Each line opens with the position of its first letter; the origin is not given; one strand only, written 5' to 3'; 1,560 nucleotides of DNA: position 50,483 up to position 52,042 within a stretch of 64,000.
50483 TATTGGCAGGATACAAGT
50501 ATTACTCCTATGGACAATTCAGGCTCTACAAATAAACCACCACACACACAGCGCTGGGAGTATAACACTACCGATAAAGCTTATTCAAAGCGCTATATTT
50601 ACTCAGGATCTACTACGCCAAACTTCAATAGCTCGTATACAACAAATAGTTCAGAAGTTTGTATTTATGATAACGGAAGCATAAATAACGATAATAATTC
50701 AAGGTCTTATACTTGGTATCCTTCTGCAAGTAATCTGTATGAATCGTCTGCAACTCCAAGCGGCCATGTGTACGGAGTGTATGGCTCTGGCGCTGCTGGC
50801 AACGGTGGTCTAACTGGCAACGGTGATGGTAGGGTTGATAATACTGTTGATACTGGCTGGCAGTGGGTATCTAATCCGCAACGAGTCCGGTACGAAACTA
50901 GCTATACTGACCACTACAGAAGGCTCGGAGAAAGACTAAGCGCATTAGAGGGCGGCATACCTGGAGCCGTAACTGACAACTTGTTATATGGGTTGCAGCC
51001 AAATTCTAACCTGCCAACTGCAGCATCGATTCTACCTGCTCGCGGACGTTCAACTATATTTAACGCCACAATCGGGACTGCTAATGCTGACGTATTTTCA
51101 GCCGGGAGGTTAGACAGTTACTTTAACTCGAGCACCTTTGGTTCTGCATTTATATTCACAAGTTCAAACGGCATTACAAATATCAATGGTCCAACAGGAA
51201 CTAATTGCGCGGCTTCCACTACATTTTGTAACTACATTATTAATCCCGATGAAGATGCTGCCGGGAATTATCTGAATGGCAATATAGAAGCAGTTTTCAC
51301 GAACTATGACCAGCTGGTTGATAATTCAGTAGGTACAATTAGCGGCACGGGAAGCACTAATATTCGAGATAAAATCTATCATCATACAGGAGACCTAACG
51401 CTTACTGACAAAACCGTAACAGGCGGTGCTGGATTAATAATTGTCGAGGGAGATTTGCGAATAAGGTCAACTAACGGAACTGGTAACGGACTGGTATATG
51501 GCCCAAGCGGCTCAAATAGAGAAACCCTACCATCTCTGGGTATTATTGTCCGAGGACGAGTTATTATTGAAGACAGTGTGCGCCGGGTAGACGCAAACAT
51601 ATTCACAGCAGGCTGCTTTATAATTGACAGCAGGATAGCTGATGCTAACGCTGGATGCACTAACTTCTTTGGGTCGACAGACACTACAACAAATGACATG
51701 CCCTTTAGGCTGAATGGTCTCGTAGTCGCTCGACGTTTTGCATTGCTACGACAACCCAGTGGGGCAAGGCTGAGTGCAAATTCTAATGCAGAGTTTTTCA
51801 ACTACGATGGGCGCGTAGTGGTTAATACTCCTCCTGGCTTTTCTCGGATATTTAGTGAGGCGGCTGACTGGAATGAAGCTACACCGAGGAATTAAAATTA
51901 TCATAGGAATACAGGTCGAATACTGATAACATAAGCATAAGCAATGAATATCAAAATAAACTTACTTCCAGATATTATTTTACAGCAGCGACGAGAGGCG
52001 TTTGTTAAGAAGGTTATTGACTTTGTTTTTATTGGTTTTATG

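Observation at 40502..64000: A ~23.5-kb contiguous surface/attachment super-locus as a candidate host-interaction system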

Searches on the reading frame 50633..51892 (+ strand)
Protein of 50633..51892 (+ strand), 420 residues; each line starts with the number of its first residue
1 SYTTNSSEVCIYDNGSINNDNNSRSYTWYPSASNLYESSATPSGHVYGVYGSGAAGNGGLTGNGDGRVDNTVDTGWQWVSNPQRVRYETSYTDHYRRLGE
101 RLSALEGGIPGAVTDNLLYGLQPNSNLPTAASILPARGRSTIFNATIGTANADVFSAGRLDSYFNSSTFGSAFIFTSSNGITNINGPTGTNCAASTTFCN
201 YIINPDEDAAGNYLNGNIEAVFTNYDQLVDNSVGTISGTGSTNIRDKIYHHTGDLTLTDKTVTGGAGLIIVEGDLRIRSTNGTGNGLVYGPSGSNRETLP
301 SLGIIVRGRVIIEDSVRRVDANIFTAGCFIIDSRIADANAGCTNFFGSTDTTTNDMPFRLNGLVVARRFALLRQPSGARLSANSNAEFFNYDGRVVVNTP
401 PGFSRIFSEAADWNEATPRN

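Call 51: search_protein_families(library=pfam, alignment_id=A2, max_evalue=0.01)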
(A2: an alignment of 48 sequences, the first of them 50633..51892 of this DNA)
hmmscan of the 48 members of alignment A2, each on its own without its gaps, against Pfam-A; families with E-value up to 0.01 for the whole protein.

A. member 1, window:50633-51892:+ (420 aa): 0 families

B. families by the number of members that match (of 48 scanned): 1 family
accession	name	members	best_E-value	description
PF23981.1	DUF7305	4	0.002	Domain of unknown function (DUF7305)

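Call 52: search_solved_structures(query=A2, max_evalue=1)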
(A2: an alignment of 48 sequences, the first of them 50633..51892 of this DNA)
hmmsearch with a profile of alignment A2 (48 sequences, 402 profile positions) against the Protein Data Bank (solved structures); distinct sequences matched with E-value up to 1: 0.

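Call 67: predict_structure(protein=window:50633-51892:+)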
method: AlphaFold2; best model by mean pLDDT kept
length: 420 residues; sequences in the alignment: 1
mean_pLDDT: 36.6   pTM: 0.35
mean pLDDT of the five models: 36.6, 32.2, 29.1, 28.8, 27.6
residues with pLDDT >= 90: 0; 70-90: 7; 50-70: 54; < 50: 359
segments of 3 or more residues with pLDDT < 50: 1-11, 13-235, 237-241, 263-266, 284-286, 289-300, 324-330, 332-420
pLDDT, mean of each block of 10 residues (from residue 1): 38 40 43 37 36 32 33 33 29 32 29 25 26 28 31 30 31 32 30 27 30 30 33 41 52 66 53 68 47 34 57 58 44 32 25 32 34 35 34 34 27 28
secondary structure, 60 per line:
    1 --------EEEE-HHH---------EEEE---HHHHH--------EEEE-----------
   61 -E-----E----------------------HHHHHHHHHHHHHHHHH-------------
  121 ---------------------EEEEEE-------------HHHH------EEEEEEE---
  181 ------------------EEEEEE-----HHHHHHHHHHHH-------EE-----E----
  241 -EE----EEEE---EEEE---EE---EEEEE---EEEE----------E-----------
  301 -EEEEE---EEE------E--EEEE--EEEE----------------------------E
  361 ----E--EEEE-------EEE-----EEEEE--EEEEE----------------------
elements in order: E9-12 E26-29 H33-37 E46-49 H91-107 E142-147 H161-164 E171-177 E199-204 H210-221 E248-251 E255-258 E267-271 E275-278 E302-306 E310-312 E322-325 E328-331 E368-371 E379-381 E387-391 E394-398

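Call 80: search_protein_representatives(protein=window:50633-51892:+)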
Query: 420 residues. Proteins with E-value up to 0.001 (for the whole library): 122; up to 1e-10: 27; up to 1e-30: 19. The best 122 are listed.
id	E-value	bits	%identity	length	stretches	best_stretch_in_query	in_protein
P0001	1.9e-275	929.9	100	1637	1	1-420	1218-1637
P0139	4.4e-64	233.7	45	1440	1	2-420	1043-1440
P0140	1.5e-53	198.9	43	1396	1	10-420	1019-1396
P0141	1.3e-52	195.9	41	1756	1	6-420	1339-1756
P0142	1.1e-51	192.8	42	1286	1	2-419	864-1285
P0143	2.9e-51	191.5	41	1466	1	8-420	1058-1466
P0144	4.4e-51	190.8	43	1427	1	5-418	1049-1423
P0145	1.2e-45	173.0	38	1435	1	29-420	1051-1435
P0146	2.0e-44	168.9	37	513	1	2-420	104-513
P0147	4.1e-44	167.9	39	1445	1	24-420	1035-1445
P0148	9.9e-44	166.6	39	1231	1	7-420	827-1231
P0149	1.3e-42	163.0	48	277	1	135-420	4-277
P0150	2.6e-42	162.0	40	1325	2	12-420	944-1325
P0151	2.4e-41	158.8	39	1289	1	25-420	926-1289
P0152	1.5e-39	152.9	39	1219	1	71-420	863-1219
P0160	1.6e-13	67.2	41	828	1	262-419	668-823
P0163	6.4e-12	61.8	35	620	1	222-418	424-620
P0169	7.6e-10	55.0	40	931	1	236-415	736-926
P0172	2.0e-09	53.6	28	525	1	222-413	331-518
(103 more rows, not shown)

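Call 82: search_protein_families(library=pfam, alignment_id=A5, max_evalue=0.001)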
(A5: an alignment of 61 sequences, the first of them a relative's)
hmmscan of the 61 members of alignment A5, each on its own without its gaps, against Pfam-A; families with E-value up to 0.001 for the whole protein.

A. member 1, P0160 (828 aa): 2 families
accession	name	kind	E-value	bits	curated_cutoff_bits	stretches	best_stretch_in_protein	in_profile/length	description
PF00801.26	PKD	-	7.5e-09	35.9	23.5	1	296-372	9-77/80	PKD domain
PF18911.6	PKD_4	-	1.3e-07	32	27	1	283-374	1-81/85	PKD domain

B. families by the number of members that match (of 61 scanned): 22 families
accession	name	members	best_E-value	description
PF13948.11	DUF4215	4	1.1e-06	Domain of unknown function (DUF4215)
PF25788.1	Ig_Rha78A_N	3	5.8e-09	Rha78A-like, N-terminal immunoglobulin domain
PF18885.6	DUF5648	2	4.4e-18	Domain of unknown function (DUF5648)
PF13624.11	SurA_N_3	2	5.2e-11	SurA-like N-terminal domain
PF13623.11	SurA_N_2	2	6.8e-09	SurA-like N-terminal domain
PF00801.26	PKD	2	7.5e-09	PKD domain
PF13620.12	CarboxypepD_reg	2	8e-08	Carboxypeptidase regulatory-like domain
PF00041.27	fn3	2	4.3e-06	Fibronectin type III domain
PF13715.12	CarbopepD_reg_2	2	7.7e-05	CarboxypepD_reg-like domain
PF13517.12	FG-GAP_3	1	3.5e-21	FG-GAP-like repeat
PF04619.18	Adhesin_Dr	1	1.6e-12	Dr-family adhesin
PF01840.22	TCL1_MTCP1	1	1.3e-11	TCL1/MTCP1 family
PF01839.29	FG-GAP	1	1.8e-09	FG-GAP repeat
PF22502.1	SEN2-like_N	1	9.7e-08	tRNA-intron endonuclease SEN2-like, N-terminal domain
PF18911.6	PKD_4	1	1.3e-07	PKD domain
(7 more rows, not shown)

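Call 84: find_encoding_contigs(protein=P0169, flank=8000, max_places=2)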
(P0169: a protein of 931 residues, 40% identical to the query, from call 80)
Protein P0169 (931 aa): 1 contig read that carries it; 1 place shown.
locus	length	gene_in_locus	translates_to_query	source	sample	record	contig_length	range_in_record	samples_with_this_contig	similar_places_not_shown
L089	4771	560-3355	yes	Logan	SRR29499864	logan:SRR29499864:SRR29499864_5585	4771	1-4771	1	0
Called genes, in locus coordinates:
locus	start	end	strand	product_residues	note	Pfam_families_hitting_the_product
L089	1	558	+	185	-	?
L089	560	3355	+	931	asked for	PF00041:fn3 (faint), PF25788:Ig_Rha78A_N (weak), PF00801:PKD (weak)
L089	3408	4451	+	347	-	PF11104:PilM_2, PF06723:MreB_Mbl (weak), PF14450:FtsA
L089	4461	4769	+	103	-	?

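Call 85: find_encoding_contigs(protein=P0163, flank=8000, max_places=2)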
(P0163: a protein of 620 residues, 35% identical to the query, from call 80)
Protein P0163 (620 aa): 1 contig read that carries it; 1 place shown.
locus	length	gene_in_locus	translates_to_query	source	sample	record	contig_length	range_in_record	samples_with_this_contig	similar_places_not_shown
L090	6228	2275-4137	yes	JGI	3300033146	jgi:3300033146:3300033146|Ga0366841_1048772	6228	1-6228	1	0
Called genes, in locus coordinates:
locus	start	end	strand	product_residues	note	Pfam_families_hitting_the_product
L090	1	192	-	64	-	?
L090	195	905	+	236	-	PF02673:BacA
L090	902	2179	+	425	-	PF00075:RNase_H, PF13456:RVT_3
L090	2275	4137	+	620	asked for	-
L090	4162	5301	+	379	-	PF06723:MreB_Mbl (faint), PF11104:PilM_2, PF14450:FtsA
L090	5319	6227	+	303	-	?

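Call 86: find_encoding_contigs(protein=P0160, flank=8000, max_places=2)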
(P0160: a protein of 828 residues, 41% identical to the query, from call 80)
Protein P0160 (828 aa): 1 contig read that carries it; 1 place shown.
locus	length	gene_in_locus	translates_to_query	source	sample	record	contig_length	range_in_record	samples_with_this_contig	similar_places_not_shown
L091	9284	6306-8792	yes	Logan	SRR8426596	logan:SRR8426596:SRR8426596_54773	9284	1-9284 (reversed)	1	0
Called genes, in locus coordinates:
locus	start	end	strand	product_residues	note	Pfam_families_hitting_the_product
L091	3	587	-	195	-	?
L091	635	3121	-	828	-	PF02861:Clp_N, PF00004:AAA, PF17871:AAA_lid_9, PF00158:Sigma54_activat, PF00004:AAA, PF07724:AAA_2, PF07728:AAA_5, PF10431:ClpB_D2-small, +7 more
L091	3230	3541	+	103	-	PF12647:RNHCP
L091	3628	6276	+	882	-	-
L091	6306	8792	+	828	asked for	PF18911:PKD_4, PF00801:PKD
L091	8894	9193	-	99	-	PF01541:GIY-YIG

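Call 87: find_encoding_contigs(protein=P0172, flank=8000, max_places=2)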
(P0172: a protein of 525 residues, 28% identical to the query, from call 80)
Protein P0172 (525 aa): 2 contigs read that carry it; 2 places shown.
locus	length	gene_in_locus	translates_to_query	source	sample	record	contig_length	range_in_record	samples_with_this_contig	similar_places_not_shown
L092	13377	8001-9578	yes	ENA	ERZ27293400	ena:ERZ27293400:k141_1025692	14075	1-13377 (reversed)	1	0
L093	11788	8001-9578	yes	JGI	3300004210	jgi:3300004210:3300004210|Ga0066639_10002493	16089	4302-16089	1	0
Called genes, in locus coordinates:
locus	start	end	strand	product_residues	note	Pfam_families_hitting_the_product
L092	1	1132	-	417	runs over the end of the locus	PF26550:Tricorn_2nd (faint), PF07676:PD40 (faint)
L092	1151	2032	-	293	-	-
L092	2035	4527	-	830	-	PF02861:Clp_N, PF13191:AAA_16, PF00004:AAA, PF17871:AAA_lid_9, PF00004:AAA, PF07724:AAA_2, PF07728:AAA_5, PF10431:ClpB_D2-small, +9 more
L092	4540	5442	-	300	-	PF01435:Peptidase_M48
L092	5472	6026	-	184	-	PF04011:LemA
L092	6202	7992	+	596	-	-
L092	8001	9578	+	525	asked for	-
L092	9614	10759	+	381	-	PF11104:PilM_2, PF06723:MreB_Mbl (faint), PF11104:PilM_2, PF14450:FtsA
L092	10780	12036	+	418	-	-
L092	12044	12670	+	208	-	-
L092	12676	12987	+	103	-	-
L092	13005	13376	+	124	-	?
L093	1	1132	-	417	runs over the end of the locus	PF26550:Tricorn_2nd (faint), PF07676:PD40 (faint)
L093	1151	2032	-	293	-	-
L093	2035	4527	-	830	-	PF02861:Clp_N, PF13191:AAA_16, PF00004:AAA, PF17871:AAA_lid_9, PF00004:AAA, PF07724:AAA_2, PF07728:AAA_5, PF10431:ClpB_D2-small, +9 more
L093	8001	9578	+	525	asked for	-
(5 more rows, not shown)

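Call 107: find_encoding_contigs(protein=P0139, flank=10000, max_places=1)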
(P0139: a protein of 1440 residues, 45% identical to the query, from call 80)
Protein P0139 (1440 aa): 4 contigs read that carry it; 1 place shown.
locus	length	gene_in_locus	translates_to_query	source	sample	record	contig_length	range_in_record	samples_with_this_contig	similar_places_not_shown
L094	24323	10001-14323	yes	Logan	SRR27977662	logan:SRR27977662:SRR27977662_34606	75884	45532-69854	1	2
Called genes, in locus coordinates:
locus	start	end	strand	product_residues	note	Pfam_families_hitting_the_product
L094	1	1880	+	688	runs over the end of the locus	PF00753:Lactamase_B, PF12706:Lactamase_B_2 (weak), PF22505:RNase_J_b_CASP, PF07521:RMMBL, PF17770:RNase_J_C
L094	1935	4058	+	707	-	PF13491:FtsK_4TM, PF17854:FtsK_alpha, PF01580:FtsK_SpoIIIE, PF20703:nSTAND1 (weak), PF09397:FtsK_gamma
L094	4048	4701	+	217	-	PF13560:HTH_31, PF01381:HTH_3 (faint), PF12844:HTH_19 (weak), PF13413:HTH_25, PF09136:Glucodextran_B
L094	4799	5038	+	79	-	PF01541:GIY-YIG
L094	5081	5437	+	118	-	PF01250:Ribosomal_S6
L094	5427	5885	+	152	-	PF00436:SSB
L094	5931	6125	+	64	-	PF01084:Ribosomal_S18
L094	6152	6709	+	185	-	PF08207:EFP_N, PF01132:EFP, PF09285:Elong-fact-P_C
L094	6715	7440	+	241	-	PF01479:S4, PF01728:FtsJ, PF08241:Methyltransf_11 (weak), PF13649:Methyltransf_25 (weak)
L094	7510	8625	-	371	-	PF01926:MMR_HSR1, PF02421:FeoB_N, PF06071:YchF-GTPase_C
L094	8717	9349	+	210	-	-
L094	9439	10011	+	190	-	PF07719:TPR_2 (faint), PF00515:TPR_1 (faint), PF13414:TPR_11 (faint)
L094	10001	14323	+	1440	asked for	-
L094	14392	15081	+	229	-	-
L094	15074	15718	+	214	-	PF04350:PilO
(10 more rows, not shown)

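Call 108: find_encoding_contigs(protein=P0141, flank=10000, max_places=1)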
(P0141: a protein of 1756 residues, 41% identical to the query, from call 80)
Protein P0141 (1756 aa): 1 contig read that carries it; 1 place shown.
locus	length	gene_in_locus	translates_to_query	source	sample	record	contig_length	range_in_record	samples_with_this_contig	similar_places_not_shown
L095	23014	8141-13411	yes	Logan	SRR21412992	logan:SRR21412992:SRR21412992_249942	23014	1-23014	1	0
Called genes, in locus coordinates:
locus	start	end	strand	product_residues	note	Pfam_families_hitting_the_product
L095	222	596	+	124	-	PF01250:Ribosomal_S6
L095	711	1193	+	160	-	PF00436:SSB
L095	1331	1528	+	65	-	PF01084:Ribosomal_S18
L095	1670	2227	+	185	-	PF08207:EFP_N, PF01132:EFP, PF09285:Elong-fact-P_C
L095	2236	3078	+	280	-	PF01479:S4, PF01728:FtsJ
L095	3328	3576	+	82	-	PF05635:23S_rRNA_IVP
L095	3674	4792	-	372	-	PF01926:MMR_HSR1, PF02421:FeoB_N, PF06071:YchF-GTPase_C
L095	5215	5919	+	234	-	PF07719:TPR_2 (faint), PF13432:TPR_16 (weak)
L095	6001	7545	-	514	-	PF04122:CW_binding_2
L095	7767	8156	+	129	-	-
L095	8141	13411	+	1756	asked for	-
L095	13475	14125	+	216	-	PF05137:PilN (faint)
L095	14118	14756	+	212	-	PF04350:PilO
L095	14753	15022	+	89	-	-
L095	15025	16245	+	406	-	PF28597:T2SSF_N, PF00482:T2SSF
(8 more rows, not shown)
